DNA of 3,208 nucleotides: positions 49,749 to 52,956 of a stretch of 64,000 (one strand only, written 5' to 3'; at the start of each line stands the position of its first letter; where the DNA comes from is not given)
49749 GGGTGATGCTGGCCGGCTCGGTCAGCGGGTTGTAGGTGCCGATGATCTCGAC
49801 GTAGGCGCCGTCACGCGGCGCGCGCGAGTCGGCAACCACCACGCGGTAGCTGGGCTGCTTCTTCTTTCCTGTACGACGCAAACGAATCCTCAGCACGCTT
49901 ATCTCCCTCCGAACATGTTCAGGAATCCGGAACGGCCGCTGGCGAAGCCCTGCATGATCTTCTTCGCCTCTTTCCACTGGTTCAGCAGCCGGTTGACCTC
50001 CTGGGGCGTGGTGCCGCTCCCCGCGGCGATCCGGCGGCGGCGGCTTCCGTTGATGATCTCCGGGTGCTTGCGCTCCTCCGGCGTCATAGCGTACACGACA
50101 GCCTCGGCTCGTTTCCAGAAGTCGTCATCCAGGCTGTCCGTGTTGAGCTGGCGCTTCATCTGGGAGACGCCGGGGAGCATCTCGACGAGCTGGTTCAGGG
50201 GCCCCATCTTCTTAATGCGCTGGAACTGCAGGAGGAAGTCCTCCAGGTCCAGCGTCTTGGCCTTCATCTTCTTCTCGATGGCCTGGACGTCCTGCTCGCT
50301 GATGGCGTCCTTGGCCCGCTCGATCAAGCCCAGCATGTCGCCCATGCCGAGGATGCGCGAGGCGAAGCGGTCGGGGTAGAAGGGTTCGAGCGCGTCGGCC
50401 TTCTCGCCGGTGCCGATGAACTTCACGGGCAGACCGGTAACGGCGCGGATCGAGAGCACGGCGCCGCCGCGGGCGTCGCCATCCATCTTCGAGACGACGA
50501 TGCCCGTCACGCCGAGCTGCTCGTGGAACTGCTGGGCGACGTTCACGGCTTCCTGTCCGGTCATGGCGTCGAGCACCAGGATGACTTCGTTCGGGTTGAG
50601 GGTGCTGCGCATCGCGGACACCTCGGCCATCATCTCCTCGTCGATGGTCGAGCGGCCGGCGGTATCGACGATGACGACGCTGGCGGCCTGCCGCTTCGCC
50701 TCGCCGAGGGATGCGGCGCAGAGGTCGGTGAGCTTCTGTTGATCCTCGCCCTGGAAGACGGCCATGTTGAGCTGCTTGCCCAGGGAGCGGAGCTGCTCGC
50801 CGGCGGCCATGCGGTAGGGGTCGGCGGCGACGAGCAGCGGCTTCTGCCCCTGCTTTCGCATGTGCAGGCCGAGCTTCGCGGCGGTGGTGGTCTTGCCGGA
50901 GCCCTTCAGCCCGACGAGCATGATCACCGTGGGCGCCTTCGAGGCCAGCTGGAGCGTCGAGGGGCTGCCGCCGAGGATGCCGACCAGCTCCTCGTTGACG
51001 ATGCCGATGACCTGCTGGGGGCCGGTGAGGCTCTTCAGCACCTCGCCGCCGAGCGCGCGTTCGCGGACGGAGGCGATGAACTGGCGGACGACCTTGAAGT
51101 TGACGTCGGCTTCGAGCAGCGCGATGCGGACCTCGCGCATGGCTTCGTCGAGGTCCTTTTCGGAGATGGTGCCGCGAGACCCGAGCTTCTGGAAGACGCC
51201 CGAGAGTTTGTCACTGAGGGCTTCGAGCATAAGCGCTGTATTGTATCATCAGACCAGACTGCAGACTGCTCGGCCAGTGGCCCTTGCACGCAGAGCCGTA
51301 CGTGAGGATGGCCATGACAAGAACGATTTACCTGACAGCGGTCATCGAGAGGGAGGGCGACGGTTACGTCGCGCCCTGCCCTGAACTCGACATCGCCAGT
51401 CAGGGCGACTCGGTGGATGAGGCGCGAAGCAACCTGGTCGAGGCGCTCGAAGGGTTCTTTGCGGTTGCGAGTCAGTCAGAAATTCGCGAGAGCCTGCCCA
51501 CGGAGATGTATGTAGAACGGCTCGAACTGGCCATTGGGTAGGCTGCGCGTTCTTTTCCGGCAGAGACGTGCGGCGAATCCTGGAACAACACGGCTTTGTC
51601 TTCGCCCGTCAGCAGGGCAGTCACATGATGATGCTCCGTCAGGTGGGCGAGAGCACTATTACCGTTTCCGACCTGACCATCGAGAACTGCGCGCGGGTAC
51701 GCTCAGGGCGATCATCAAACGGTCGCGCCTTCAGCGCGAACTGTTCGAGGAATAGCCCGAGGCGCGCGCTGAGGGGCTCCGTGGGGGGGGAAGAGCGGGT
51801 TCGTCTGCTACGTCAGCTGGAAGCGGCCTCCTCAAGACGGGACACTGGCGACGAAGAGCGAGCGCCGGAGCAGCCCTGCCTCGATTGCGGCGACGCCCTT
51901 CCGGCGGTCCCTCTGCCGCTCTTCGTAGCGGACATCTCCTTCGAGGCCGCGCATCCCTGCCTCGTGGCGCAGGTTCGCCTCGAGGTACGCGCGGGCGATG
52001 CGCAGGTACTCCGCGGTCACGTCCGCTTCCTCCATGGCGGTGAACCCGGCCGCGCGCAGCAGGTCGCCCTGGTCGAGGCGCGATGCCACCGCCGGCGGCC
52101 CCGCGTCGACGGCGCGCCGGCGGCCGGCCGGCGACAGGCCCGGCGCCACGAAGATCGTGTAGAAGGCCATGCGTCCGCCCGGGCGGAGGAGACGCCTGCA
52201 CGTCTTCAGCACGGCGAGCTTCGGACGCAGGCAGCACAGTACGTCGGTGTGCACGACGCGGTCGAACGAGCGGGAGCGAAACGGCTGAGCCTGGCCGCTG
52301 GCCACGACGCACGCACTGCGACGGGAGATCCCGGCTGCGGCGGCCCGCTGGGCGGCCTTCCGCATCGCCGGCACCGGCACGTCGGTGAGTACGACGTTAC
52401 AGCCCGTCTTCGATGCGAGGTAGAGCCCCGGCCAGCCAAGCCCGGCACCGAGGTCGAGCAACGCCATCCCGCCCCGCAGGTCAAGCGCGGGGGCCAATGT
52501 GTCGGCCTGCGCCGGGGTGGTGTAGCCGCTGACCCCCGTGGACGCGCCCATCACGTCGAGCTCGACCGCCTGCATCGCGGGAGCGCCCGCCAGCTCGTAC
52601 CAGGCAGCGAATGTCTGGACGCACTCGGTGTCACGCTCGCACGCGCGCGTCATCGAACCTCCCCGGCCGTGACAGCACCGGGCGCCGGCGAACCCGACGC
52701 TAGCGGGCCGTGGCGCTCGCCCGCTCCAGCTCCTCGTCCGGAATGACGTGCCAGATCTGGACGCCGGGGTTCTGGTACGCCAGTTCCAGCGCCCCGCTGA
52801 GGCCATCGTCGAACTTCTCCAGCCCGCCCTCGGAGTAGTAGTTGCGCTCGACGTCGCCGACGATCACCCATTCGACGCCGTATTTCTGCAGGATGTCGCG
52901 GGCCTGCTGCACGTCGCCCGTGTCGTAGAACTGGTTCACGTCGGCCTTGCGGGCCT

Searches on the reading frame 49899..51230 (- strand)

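Call 103: search_protein_families(library=pfam, proteins=[window:49899-51230:-], max_evalue=0.00001)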
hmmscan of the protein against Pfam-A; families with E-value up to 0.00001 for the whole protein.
window:49899-51230:- (443 aa): 4 families
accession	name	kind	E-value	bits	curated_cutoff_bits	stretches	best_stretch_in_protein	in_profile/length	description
PF00448.28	SRP54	-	7.3e-71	238.3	22.7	1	100-295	1-196/196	SRP54-type protein, GTPase domain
PF02978.25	SRP_SPB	-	3.6e-32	111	27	1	327-426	2-91/91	Signal peptide binding domain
PF02881.24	SRP54_N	-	1.7e-22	79.8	22.4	1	5-82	1-75/75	SRP54-type protein, helical bundle domain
PF13401.12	AAA_22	-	2.3e-06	28.4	27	1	100-209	5-109/130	AAA domain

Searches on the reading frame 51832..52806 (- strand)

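Call 103: search_protein_families(library=pfam, proteins=[window:51832-52806:-], max_evalue=0.00001)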
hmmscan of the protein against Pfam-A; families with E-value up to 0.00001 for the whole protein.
window:51832-52806:- (324 aa): 5 families
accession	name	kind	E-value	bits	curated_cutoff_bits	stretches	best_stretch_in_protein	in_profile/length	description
PF08241.18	Methyltransf_11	-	3.1e-14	53.8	21.2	1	117-215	1-95/95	Methyltransferase domain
PF13649.12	Methyltransf_25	-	5.2e-13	49.9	27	1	117-211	2-97/97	Methyltransferase domain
PF08242.18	Methyltransf_12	-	5.7e-13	49.9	30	1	117-212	1-97/98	Methyltransferase domain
PF13847.12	Methyltransf_31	-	1.9e-09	37.8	27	1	111-215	2-109/145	Methyltransferase domain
PF13489.12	Methyltransf_23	-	2.6e-07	31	27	1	104-220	13-121/164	Methyltransferase domain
